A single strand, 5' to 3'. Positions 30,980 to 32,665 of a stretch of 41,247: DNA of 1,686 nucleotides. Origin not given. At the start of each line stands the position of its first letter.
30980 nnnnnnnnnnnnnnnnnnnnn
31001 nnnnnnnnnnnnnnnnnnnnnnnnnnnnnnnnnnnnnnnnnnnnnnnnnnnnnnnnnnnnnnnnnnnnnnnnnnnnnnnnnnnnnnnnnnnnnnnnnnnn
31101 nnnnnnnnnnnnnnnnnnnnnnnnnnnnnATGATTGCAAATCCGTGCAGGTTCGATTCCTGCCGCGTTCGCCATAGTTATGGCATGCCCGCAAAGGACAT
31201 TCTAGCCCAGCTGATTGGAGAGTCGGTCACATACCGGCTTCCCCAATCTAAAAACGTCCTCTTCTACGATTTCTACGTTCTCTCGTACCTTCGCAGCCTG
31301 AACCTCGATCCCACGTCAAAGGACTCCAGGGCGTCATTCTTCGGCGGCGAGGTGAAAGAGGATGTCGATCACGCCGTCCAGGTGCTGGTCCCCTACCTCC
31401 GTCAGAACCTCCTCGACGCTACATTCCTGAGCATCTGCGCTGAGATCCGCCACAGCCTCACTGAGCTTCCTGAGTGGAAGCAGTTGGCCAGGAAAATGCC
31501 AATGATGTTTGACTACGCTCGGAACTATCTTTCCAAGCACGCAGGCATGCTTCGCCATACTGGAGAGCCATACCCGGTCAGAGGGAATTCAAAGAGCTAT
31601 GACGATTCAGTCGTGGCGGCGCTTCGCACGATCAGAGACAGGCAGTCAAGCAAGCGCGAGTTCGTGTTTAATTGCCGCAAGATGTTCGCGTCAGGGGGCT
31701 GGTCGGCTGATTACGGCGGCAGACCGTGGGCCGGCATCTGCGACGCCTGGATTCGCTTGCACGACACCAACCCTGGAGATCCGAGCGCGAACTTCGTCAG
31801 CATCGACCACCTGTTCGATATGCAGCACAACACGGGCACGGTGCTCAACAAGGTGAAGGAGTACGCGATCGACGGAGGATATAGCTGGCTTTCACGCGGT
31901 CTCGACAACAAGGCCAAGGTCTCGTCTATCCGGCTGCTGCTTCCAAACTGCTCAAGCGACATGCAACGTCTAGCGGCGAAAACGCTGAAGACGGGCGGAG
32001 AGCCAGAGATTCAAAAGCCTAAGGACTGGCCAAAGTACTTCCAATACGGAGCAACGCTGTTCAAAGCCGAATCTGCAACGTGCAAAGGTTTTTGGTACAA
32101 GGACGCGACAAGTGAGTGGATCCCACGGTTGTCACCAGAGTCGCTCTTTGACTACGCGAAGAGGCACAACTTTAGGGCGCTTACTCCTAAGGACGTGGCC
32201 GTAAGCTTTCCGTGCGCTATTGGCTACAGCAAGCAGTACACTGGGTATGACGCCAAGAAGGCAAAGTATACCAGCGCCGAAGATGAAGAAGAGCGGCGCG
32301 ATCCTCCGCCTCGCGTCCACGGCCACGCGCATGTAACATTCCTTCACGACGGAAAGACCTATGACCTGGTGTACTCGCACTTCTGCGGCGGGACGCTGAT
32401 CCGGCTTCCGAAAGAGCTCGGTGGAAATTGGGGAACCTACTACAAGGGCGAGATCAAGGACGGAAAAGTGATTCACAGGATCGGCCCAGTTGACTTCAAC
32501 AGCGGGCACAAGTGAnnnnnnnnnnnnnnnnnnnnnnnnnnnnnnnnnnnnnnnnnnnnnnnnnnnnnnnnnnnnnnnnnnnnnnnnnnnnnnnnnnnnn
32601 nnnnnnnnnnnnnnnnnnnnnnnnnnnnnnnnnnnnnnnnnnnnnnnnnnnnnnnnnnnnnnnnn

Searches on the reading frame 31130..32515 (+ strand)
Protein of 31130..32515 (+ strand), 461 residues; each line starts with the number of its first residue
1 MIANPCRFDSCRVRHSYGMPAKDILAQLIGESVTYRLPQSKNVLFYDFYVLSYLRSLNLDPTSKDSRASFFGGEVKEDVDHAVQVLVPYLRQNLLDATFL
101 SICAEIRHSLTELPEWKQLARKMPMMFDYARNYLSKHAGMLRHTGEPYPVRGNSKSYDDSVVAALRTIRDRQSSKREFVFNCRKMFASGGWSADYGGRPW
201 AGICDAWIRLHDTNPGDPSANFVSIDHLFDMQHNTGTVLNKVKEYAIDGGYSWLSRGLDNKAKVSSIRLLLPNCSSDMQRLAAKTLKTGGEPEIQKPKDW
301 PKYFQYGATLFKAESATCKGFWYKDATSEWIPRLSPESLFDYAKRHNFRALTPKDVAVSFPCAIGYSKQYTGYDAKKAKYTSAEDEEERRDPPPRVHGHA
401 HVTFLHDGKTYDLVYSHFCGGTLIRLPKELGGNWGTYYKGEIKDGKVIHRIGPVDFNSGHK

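Call 9: search_protein_families(library=pfam, proteins=[window:31130-32515:+], max_evalue=0.01)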
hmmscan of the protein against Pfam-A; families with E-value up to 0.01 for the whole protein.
window:31130-32515:+ (461 aa): 0 families

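Call 10: search_protein_families(library=phrogs, proteins=[window:31130-32515:+], max_evalue=0.001)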
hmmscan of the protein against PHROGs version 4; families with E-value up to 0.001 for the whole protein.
window:31130-32515:+ (461 aa): 1 family
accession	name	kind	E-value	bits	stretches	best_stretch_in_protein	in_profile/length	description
phrog_20946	-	unknown function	4.5e-06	27.1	1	176-245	150-215/336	-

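Call 88: search_protein_families(library=pfam, proteins=[window:31184-32515:+], max_evalue=0.01)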
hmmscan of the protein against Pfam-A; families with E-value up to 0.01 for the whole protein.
window:31184-32515:+ (443 aa): 0 families

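Call 89: find_homologous_proteins(query=window:31184-32515:+, max_evalue=0.00001)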
Query window:31184-32515:+ (443 aa): 45 proteins with E <= 0.00001 among 6601 candidates.
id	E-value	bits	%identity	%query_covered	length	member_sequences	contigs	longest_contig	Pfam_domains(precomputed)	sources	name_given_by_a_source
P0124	0.0e+0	1051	100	100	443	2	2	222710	-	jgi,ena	-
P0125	2.0e-71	259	49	63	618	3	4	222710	-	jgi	-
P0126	3.8e-48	182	41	59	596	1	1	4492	-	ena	-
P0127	1.3e-47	181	40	59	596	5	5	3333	-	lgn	-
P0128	1.4e-47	180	40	59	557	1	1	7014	-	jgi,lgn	jgi:hypothetical protein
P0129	1.6e-47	180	40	59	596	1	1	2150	-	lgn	-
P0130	1.6e-47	180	40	59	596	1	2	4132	-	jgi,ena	-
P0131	1.6e-47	180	40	59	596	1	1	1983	-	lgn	-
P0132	1.6e-47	180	39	60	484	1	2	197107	-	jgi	jgi:hypothetical protein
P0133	1.6e-47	180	40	59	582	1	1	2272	-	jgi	jgi:hypothetical protein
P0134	1.6e-47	180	40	59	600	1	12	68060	-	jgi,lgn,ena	jgi:hypothetical protein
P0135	1.7e-47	180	40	59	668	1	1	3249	-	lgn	-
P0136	2.2e-47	180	40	59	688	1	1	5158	-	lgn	-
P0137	2.3e-47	180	40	59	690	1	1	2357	-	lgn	-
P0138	4.3e-47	179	40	59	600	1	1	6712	-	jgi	jgi:hypothetical protein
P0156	8.4e-41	158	35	66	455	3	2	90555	-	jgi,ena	jgi:hypothetical protein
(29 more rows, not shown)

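Call 90: find_encoding_contigs(protein=P0125, flank=10000, max_places=3)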
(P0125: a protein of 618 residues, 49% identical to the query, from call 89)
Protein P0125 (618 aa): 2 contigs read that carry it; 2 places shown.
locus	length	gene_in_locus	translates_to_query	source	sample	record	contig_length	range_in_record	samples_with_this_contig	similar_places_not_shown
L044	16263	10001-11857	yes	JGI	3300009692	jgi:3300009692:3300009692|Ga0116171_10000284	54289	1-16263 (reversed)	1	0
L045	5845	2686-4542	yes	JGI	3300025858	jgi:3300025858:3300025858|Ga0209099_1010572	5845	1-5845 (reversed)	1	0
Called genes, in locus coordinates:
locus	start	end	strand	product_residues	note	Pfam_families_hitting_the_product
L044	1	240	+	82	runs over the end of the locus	-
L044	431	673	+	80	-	-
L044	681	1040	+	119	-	-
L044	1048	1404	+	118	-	-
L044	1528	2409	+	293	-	PF12224:Amidoligase_2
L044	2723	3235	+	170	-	PF01467:CTP_transf_like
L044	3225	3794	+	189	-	-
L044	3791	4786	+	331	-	-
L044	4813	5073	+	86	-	-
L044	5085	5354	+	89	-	-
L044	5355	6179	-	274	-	-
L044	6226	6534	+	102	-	-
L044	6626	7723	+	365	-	PF00004:AAA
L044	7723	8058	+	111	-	PF03366:YEATS, PF20305:pYEATS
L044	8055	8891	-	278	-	-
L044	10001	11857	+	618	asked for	-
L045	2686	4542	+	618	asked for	-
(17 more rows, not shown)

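Call 93: find_encoding_contigs(protein=P0132, flank=8000, max_places=2)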
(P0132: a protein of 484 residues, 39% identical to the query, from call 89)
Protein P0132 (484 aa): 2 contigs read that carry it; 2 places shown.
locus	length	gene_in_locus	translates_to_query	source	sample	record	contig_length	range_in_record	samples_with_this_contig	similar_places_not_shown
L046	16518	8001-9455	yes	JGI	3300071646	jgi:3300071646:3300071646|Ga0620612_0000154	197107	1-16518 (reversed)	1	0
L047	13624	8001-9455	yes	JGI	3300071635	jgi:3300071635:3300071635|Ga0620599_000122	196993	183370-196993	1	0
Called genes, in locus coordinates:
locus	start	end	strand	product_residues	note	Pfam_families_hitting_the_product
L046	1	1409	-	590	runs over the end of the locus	-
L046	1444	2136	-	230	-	-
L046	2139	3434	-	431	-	-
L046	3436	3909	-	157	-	-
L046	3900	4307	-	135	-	-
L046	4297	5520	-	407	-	PF26809:Phage_T4_gp13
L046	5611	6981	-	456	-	-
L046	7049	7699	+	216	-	-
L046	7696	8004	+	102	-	-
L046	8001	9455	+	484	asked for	-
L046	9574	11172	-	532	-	PF07068:Gp23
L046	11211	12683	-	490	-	-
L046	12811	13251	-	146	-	-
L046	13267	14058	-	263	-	-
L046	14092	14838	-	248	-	-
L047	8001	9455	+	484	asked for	-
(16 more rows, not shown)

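Call 94: find_encoding_contigs(protein=P0156, flank=8000, max_places=2)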
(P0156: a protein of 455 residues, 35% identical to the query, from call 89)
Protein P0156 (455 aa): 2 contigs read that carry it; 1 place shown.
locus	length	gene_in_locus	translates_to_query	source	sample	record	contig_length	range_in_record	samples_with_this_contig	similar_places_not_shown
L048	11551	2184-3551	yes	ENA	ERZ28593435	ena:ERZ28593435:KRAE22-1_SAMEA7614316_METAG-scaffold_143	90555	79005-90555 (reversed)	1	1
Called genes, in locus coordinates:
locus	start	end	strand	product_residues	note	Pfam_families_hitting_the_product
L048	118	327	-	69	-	-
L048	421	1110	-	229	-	-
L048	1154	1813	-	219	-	-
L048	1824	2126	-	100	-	-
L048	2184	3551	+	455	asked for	-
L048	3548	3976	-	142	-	-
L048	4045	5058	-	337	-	PF21189:PHA02142, PF09414:RNA_ligase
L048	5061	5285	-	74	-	-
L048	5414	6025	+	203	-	-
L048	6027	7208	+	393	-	PF17338:GP88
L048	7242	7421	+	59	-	-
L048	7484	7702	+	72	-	-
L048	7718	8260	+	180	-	-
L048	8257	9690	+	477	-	PF01743:PolyA_pol, PF12627:PolyA_pol_RNAbd, PF01966:HD (weak), PF13735:tRNA_NucTran2_2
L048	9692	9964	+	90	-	-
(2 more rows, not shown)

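Call 95: find_encoding_contigs(protein=P0134, flank=8000, max_places=2)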
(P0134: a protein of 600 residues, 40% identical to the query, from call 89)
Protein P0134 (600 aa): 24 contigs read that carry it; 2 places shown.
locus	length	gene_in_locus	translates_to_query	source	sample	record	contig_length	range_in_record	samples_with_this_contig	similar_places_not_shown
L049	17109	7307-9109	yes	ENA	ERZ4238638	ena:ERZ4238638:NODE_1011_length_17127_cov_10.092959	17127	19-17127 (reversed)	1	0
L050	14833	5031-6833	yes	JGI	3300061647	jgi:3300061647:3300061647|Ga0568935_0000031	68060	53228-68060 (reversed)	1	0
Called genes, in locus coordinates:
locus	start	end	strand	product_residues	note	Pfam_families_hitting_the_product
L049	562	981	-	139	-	-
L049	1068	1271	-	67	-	-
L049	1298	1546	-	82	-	-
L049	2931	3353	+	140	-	-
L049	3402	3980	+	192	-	-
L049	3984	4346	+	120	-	-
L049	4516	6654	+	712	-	PF28492:Beta_helix_4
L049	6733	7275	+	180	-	-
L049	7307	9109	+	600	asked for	-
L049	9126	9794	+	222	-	-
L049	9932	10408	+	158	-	PF04116:FA_hydroxylase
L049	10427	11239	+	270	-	PF13385:Laminin_G_3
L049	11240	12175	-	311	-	-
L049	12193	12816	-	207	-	-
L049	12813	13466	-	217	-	PF07963:N_methyl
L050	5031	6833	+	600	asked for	-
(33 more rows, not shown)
